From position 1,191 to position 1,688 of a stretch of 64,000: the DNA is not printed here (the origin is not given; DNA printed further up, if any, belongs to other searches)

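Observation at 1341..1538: Exported lipoprotein peptide with a cysteine at every third residue, (C-N/D-A)x10, encoded just upstream of a multihaem cytochrome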

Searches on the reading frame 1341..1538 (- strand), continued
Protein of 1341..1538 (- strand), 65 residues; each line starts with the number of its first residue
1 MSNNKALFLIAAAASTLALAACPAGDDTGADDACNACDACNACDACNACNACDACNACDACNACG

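Call 40: search_protein_families(library=pfam, proteins=[L058:1061-3382:+, L058:3455-3988:-, L058:6203-6688:-, L058:6832-7590:-, L058:8504-9241:-, L058:9272-10459:-, L056:3827-4243:+, L056:6154-7158:-, L056:7174-8067:-, L056:2170-3573:-], max_evalue=0.001)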
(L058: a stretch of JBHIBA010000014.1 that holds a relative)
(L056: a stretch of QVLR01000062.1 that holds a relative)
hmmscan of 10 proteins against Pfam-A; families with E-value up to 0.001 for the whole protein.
L058:1061-3382:+ (774 aa): 3 families
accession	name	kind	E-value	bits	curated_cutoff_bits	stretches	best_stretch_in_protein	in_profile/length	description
PF20256.3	MoCoBD_2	-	7.9e-76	255.7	27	1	415-708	2-281/283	Molybdopterin cofactor-binding domain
PF02738.23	MoCoBD_1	-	1.8e-72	243.8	27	1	146-390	1-244/244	Molybdopterin cofactor-binding domain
PF01315.27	Ald_Xan_dh_C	-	1.3e-27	96.7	31.3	1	26-130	2-110/110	Aldehyde oxidase and xanthine dehydrogenase, a/b hammerhead domain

L058:3455-3988:- (178 aa): 1 family
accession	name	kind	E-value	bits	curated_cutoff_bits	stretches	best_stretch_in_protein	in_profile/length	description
PF00994.29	MoCF_biosynth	-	3.3e-30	105.1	26.6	1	28-167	1-140/144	Probable molybdopterin binding domain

L058:6203-6688:- (162 aa): 0 families

L058:6832-7590:- (253 aa): 3 families
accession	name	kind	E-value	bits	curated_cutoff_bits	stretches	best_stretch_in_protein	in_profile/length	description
PF13442.11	Cytochrome_CBB3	-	3e-21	76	27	2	30-125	2-67/68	Cytochrome C oxidase, cbb3-type, subunit III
PF00034.26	Cytochrom_C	-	1.7e-15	58.5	21.3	2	31-125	1-85/90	Cytochrome c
PF09699.15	Paired_CXXCH_1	-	0.0003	20.9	20.6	0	152-171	6-24/41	Doubled CXXCH motif (Paired_CXXCH_1)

L058:8504-9241:- (246 aa): 0 families

L058:9272-10459:- (396 aa): 3 families
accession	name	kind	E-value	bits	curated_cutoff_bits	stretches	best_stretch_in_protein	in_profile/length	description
PF15902.12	Sortilin-Vps10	-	2.5e-17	63.3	33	1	318-373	3-59/446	Sortilin, neurotensin receptor 3,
PF14870.12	PSII_BNR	-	1.8e-10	41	27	1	275-374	40-140/303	Photosynthesis system II assembly factor YCF48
PF02012.26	BNR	-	3.2e-10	38.9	27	0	149-159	1-11/12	BNR/Asp-box repeat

L056:3827-4243:+ (139 aa): 0 families

L056:6154-7158:- (335 aa): 7 families
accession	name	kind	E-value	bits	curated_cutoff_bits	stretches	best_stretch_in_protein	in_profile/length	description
PF01436.27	NHL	-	3.6e-31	106.1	20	3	249-273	4-28/28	NHL repeat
PF17170.10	DUF5128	-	1.7e-15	57.4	22.9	2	53-97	43-87/321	6-bladed beta-propeller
PF13449.12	Phytase-like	-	5.6e-08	33.5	27.6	0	53-95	68-110/284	Esterase-like activity of phytase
PF08450.18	SGL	-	3.2e-07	30.7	26.3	0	150-287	92-224/246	SMP-30/Gluconolactonase/LRE-like region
PF23500.1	DUF7133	-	6.8e-06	26.1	27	0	196-218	331-353/385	Domain of unknown function (DUF7133)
PF25021.1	TEN_NHL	-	1.7e-05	24.4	27.1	0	151-170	337-356/357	Teneurin NHL domain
PF24684.1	Vgb_lyase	-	4.2e-05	22.9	50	1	55-286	14-219/290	Virginiamycin B lyase family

L056:7174-8067:- (298 aa): 1 family
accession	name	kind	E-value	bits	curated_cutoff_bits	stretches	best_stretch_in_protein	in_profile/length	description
PF13557.12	Phenol_MetA_deg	-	1.5e-16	61.6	22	1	71-271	35-221/242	Putative MetA-pathway of phenol degradation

L056:2170-3573:- (468 aa): 12 families
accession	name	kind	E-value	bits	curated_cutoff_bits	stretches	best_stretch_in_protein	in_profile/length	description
PF07992.20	Pyr_redox_2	-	1.5e-65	222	26.1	1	7-325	2-291/291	Pyridine nucleotide-disulphide oxidoreductase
PF02852.28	Pyr_redox_dim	-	4.4e-31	107.8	25.3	1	344-452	1-109/110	Pyridine nucleotide-disulphide oxidoreductase, dimerisation domain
PF00070.33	Pyr_redox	-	3.1e-16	60.1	22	1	180-244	2-67/82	Pyridine nucleotide-disulphide oxidoreductase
PF13738.12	Pyr_redox_3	-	6e-16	59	30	1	134-309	119-305/305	Pyridine nucleotide-disulphide oxidoreductase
PF03486.20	HI0933_like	-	2.4e-07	30.9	50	0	7-38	2-33/244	HI0933-like protein Rossmann domain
PF12831.13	FAD_oxidored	-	2e-05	24.5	27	1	8-49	2-44/416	FAD dependent oxidoreductase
PF13241.12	NAD_binding_7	-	3.6e-05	24.7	22.1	0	7-35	9-37/104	Putative NAD(P)-binding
PF00890.30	FAD_binding_2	-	4.3e-05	23.3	20.4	1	7-38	1-32/414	FAD binding domain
PF01266.30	DAO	-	4.8e-05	23.5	27.9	1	7-42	1-38/353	FAD dependent oxidoreductase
PF13450.12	NAD_binding_8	-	0.00018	22.1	21.9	1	10-43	1-35/68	NAD(P)-binding Rossmann-like domain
PF01262.27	AlaDh_PNT_C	-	0.00023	21.1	23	0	7-36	30-59/214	Alanine dehydrogenase/PNT, C-terminal domain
PF01134.28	GIDA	-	0.00057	19.5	22.1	0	8-60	2-52/391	Glucose inhibited division protein A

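Call 42: predict_structure(alignment_id=A1)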
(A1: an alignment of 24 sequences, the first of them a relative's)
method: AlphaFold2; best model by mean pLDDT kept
length: 426 residues; sequences in the alignment: 24
mean_pLDDT: 81.6   pTM: 0.79
mean pLDDT of the five models: 81.6, 80.1, 78.4, 77.1, 76.2
residues with pLDDT >= 90: 125; 70-90: 230; 50-70: 63; < 50: 8
segments of 3 or more residues with pLDDT < 50: 1-3, 30-34
pLDDT, mean of each block of 10 residues (from residue 1): 56 89 73 61 89 93 85 80 81 77 76 72 68 67 80 82 80 58 73 64 82 79 70 91 88 66 67 95 93 94 89 98 96 89 91 96 96 95 87 77 87 92 93
secondary structure, 60 per line:
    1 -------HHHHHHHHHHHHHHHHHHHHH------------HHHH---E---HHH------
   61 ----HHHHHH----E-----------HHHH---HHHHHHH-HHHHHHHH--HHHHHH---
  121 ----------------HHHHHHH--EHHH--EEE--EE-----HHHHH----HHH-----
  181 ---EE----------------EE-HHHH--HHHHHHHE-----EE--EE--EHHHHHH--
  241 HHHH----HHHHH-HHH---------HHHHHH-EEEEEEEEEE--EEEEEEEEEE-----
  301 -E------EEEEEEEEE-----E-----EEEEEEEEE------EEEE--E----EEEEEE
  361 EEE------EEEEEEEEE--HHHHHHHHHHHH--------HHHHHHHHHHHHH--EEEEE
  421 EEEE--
elements in order: H8-28 H41-44 H65-70 H87-90 H94-100 H102-109 H112-117 H137-143 E152-154 H164-168 H205-208 H211-217 H233-238 H241-244 H249-253 H267-272 E274-283 E286-295 E309-317 E329-337 E344-347 E355-363 E370-378 H381-392 H401-413 E416-424

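Call 46: fold_search(model_id=the predicted structure, library=pdb)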
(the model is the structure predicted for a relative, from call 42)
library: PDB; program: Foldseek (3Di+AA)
matches with E <= 10: 1066; with E <= 0.001: 3
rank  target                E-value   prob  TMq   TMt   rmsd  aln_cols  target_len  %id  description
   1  5ze8                  6.6e-13  1.00  0.54  0.59   5.7       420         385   18  Crystal structure of a penta-heme cytochrome c552 from Thermochromatium tepidum (released 2018-04-25)
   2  8rc0_B                3.1e-04  0.96  0.16  0.05  13.7       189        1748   12  Structure of the human 20S U5 snRNP (released 2024-03-27)
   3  2x40                  8.7e-04  0.98  0.14  0.09  12.4       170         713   11  Structure of beta-glucosidase 3B from Thermotoga neapolitana in complex with glycerol (released 2010-02-09)
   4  1xq4_A                1.2e-03  0.99  0.14  0.38   6.0       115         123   14  Crystal Structure of the Putative ApaA Protein from Bordetella pertussis, Northeast Structural Genomics Target BeR40 (released 2004-11-09)
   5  8r09_B                1.2e-03  0.85  0.15  0.05  13.7       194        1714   11  Cryo-EM structure of the cross-exon pre-B+5'ss+ATPgammaS complex (released 2024-05-22)
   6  2f1e_MODEL_1_A        1.3e-03  0.99  0.14  0.41   6.5       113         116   11  Solution structure of ApaG protein (released 2006-10-24)
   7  5m52_B                1.4e-03  0.99  0.18  0.05   6.4       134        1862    9  Crystal structure of yeast Brr2 full-lenght in complex with Prp8 Jab1 domain (released 2016-12-07)
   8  5hdw                  1.8e-03  0.80  0.12  0.28  10.6       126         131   10  ApaG Domain of FBxo3 (released 2016-04-06)
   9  1xq4_C                2.0e-03  0.99  0.14  0.42   6.2       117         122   13  Crystal Structure of the Putative ApaA Protein from Bordetella pertussis, Northeast Structural Genomics Target BeR40 (released 2004-11-09)
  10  5m59_G                2.2e-03  0.99  0.16  0.04   7.7       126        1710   10  Crystal structure of Chaetomium thermophilum Brr2 helicase core in complex with Prp8 Jab1 domain (released 2016-12-21)
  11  8r0a_B                2.2e-03  0.80  0.16  0.04  13.7       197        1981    9  Cryo-EM structure of the cross-exon pre-B+5'ss complex (released 2024-05-22)
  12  5t98_A                2.3e-03  0.98  0.15  0.09   5.3       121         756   11  Crystal structure of BuGH2Awt (released 2017-09-13)
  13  4f91                  2.3e-03  0.69  0.15  0.05  12.7       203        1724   11  Brr2 Helicase Region (released 2012-10-17)
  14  8h6k_5D               2.5e-03  0.99  0.14  0.04   6.0       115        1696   15  Cryo-EM structure of human exon-defined spliceosome in the mature B state. (released 2024-05-01)
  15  5t98_B                2.5e-03  0.98  0.15  0.09   5.2       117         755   11  Crystal structure of BuGH2Awt (released 2017-09-13)
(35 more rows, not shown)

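Call 48: search_solved_structures(query=A1, max_evalue=0.01, show_alignments=1)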
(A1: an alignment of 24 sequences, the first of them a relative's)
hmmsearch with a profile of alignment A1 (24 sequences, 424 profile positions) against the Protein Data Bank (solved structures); distinct sequences matched with E-value up to 0.01: 11.
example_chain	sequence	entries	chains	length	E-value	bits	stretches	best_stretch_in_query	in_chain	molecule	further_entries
5ze8_A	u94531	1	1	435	5.1e-15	58.5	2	84-172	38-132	cytochrome c552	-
9wt8_A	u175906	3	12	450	5e-10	42.1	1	65-307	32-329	Cytochrome c,Multiheme cytochrome c selenoprotein (MccSep)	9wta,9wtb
9wt9_A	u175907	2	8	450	5.2e-10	42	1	65-311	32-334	Cytochrome c,Multiheme cytochrome c selenoprotein mutant (MccSep U325A) | Cytochrome c,Multiheme cytochrome c selenoprotein (MccSep)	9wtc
2vr0_A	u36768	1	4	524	0.00015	24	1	88-253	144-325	CYTOCHROME C NITRITE REDUCTASE, CATALYTIC SUBUNIT NFRA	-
2j7a_A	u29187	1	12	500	0.00017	23.9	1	88-253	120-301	CYTOCHROME C NITRITE REDUCTASE NRFA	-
1bvb_A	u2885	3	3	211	0.00052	22.2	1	89-212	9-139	CYTOCHROME C-554 | CYTOCHROME C554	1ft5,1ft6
4rkm_A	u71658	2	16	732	0.00052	22.2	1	86-110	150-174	MccA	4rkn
1fs7_A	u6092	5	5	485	0.0044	19.2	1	128-251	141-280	CYTOCHROME C NITRITE REDUCTASE | Cytochrome c-552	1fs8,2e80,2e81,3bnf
1fs9_A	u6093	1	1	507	0.0047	19.1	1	128-251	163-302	CYTOCHROME C NITRITE REDUCTASE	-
6qvm_A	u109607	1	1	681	0.0067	18.6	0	132-252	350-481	Multiheme cytochrome cf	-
3bng_A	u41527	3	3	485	0.0067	18.6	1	128-251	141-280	Cytochrome c-552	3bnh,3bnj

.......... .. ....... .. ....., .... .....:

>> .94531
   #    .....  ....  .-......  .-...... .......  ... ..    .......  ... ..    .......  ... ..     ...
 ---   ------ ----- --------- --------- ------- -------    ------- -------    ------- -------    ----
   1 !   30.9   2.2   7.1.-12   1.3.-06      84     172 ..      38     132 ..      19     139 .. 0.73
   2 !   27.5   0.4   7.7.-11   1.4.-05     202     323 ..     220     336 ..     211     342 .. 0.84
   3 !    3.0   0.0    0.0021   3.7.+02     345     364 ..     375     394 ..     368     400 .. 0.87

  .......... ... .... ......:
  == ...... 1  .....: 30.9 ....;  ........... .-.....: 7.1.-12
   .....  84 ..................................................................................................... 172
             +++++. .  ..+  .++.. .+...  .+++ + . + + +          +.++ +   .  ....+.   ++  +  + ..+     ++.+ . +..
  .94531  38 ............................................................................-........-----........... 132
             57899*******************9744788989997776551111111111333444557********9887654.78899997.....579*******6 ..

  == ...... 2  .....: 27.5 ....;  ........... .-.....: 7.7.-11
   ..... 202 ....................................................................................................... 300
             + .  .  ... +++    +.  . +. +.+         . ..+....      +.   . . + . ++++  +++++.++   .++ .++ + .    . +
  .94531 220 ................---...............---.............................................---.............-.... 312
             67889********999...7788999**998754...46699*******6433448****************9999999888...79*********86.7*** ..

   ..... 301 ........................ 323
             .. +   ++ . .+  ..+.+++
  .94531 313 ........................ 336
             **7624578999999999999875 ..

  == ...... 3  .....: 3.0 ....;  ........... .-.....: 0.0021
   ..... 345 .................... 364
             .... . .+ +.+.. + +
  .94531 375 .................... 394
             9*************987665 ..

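Call 51: search_solved_structures(query=L001:10265-11542:+, max_evalue=0.01, show_alignments=3)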
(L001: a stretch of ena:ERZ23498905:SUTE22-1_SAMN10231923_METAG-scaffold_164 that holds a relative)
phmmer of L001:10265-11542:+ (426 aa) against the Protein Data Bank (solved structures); distinct sequences matched with E-value up to 0.01: 1.
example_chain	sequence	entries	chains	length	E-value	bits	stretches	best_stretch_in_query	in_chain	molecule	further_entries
5ze8_A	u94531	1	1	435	0.0007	21.8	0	206-277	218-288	cytochrome c552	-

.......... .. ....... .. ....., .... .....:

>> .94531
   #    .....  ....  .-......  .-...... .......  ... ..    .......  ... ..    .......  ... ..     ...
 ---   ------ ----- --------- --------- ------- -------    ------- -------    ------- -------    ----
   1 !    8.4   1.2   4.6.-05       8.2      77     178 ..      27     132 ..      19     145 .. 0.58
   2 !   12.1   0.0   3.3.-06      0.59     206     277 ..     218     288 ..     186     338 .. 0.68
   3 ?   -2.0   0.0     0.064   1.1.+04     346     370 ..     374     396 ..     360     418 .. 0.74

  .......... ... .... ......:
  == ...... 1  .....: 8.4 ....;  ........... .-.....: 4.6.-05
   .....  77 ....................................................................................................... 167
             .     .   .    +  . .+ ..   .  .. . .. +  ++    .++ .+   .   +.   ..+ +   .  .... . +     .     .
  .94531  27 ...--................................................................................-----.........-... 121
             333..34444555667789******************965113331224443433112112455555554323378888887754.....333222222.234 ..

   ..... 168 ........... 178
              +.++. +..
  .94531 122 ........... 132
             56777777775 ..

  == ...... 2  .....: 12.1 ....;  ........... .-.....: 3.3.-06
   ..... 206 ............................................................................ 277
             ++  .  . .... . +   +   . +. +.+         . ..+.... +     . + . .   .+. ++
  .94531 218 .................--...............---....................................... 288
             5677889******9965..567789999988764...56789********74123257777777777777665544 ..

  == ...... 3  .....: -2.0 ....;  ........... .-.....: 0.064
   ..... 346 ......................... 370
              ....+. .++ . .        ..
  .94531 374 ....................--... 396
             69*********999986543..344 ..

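Call 52: search_solved_structures(query=A1, max_evalue=1e-8, show_alignments=2)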
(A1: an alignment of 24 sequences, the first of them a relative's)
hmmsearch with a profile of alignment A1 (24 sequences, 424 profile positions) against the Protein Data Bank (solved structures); distinct sequences matched with E-value up to 1e-8: 3.
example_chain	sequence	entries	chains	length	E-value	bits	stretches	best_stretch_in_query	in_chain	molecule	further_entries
5ze8_A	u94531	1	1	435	5.1e-15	58.5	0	84-172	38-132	cytochrome c552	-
9wt8_A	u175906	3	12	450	5e-10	42.1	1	65-307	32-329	Cytochrome c,Multiheme cytochrome c selenoprotein (MccSep)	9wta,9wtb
9wt9_A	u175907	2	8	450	5.2e-10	42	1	65-311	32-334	Cytochrome c,Multiheme cytochrome c selenoprotein mutant (MccSep U325A) | Cytochrome c,Multiheme cytochrome c selenoprotein (MccSep)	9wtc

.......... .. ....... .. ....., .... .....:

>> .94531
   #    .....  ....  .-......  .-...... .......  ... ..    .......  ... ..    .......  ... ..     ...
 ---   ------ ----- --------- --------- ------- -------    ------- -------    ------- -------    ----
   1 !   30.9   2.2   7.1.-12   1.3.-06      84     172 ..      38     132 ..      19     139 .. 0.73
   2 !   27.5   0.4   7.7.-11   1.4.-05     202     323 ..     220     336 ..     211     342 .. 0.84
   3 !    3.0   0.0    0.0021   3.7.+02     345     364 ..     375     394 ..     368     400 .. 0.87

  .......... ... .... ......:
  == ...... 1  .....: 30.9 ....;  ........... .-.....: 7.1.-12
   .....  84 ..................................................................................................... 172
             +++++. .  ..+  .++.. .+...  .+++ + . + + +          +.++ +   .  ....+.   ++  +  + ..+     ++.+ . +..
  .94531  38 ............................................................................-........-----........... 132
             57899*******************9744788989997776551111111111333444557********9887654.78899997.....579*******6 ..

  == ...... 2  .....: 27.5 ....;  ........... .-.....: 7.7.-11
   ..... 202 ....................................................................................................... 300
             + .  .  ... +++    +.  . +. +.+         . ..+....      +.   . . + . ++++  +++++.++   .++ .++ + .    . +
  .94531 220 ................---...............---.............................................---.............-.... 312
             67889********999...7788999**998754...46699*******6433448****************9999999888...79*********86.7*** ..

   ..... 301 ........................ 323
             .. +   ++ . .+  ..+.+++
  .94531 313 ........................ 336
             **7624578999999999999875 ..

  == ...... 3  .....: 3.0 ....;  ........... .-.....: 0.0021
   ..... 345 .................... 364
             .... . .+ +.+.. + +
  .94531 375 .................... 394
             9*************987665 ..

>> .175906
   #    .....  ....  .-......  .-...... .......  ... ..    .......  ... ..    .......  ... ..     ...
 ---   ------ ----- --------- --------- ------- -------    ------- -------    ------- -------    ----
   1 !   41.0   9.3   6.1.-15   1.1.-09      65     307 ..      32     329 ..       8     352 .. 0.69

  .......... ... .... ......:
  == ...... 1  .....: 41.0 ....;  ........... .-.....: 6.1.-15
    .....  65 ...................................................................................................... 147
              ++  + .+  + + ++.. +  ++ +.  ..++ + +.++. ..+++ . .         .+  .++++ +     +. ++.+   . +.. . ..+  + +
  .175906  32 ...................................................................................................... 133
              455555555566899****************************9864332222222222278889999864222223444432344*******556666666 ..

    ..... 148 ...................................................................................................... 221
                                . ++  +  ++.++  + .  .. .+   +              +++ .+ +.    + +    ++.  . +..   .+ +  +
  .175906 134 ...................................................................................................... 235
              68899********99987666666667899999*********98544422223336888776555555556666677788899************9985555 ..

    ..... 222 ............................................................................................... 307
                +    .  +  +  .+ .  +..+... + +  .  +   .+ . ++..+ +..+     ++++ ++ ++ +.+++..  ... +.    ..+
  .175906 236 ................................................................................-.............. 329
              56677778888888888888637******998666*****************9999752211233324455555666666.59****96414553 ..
